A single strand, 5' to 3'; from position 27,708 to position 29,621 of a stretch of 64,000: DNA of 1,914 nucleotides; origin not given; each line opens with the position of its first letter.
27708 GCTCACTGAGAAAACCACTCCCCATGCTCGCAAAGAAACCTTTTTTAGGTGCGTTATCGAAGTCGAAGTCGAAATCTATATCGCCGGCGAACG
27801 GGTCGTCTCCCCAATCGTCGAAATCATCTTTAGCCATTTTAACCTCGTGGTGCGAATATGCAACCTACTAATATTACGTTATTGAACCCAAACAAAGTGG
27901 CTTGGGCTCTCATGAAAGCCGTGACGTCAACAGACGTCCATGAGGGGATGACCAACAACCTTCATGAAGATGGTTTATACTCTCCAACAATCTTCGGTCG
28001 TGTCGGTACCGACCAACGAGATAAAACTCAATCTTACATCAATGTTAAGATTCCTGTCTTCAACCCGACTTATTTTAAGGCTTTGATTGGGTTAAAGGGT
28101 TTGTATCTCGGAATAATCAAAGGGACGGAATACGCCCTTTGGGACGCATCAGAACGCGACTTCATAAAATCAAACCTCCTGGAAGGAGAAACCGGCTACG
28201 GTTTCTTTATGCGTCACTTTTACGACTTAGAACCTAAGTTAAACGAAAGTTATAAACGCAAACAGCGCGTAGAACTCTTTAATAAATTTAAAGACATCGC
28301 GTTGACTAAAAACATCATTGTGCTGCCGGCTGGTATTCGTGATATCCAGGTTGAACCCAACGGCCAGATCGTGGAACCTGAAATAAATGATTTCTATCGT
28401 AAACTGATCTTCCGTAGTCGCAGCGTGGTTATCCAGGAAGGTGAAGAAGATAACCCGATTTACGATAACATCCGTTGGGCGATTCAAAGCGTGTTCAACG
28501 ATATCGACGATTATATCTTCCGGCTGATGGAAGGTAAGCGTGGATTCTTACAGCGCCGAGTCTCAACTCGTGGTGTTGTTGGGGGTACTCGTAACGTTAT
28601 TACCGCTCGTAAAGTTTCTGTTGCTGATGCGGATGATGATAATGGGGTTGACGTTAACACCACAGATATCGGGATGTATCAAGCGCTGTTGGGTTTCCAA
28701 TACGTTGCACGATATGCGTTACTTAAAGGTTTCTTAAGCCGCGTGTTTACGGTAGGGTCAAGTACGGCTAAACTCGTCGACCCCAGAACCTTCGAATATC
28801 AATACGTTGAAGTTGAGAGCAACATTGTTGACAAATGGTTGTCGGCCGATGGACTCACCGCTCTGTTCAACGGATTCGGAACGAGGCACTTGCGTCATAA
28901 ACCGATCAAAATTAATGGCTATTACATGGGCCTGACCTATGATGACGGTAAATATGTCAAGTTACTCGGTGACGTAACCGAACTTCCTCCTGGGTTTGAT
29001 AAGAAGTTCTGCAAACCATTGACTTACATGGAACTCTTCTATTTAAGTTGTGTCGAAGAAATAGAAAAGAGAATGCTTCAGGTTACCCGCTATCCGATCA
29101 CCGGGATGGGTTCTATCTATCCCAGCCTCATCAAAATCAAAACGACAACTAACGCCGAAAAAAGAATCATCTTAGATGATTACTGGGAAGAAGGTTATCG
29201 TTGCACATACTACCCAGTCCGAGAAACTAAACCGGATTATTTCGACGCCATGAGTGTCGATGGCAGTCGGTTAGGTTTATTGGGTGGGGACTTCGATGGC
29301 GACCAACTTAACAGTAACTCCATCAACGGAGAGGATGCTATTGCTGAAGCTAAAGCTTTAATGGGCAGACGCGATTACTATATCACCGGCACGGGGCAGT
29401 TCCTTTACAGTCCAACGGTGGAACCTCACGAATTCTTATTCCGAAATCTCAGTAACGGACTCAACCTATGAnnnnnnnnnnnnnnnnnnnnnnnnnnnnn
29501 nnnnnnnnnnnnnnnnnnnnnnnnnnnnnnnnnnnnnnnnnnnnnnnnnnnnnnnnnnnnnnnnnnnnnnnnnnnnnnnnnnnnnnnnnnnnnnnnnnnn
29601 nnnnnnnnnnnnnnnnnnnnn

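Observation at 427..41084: Family of terminator hairpins sharing a conserved stem sequence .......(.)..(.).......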

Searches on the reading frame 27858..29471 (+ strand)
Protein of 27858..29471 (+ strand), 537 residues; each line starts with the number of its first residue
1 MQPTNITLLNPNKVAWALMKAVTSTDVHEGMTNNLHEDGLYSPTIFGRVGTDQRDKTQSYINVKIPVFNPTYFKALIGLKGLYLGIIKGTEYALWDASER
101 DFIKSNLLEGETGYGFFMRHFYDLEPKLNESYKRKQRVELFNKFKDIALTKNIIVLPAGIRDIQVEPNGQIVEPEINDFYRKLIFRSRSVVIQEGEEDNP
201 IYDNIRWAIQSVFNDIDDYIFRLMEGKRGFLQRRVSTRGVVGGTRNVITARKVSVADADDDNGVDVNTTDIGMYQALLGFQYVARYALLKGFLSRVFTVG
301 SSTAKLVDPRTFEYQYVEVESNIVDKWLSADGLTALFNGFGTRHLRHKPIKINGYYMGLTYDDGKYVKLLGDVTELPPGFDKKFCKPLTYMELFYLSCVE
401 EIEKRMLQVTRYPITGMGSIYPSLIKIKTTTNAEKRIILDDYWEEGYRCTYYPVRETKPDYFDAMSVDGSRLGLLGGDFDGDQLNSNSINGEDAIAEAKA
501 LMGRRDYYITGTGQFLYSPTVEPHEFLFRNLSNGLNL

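Call 28: search_protein_families(library=pfam, proteins=[window:27858-29471:+], max_evalue=0.001)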
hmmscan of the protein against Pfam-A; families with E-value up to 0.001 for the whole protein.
window:27858-29471:+ (537 aa): 0 families

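Call 54: search_protein_families(library=phrogs, proteins=[window:27858-29471:+], max_evalue=0.00001)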
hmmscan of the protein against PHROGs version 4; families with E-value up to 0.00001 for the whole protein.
window:27858-29471:+ (537 aa): 1 family
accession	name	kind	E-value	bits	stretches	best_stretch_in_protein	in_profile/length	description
phrog_2986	-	DNA, RNA and nucleotide metabolism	2.9e-215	716.5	1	1-532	5-538/539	RNA polymerase beta subunit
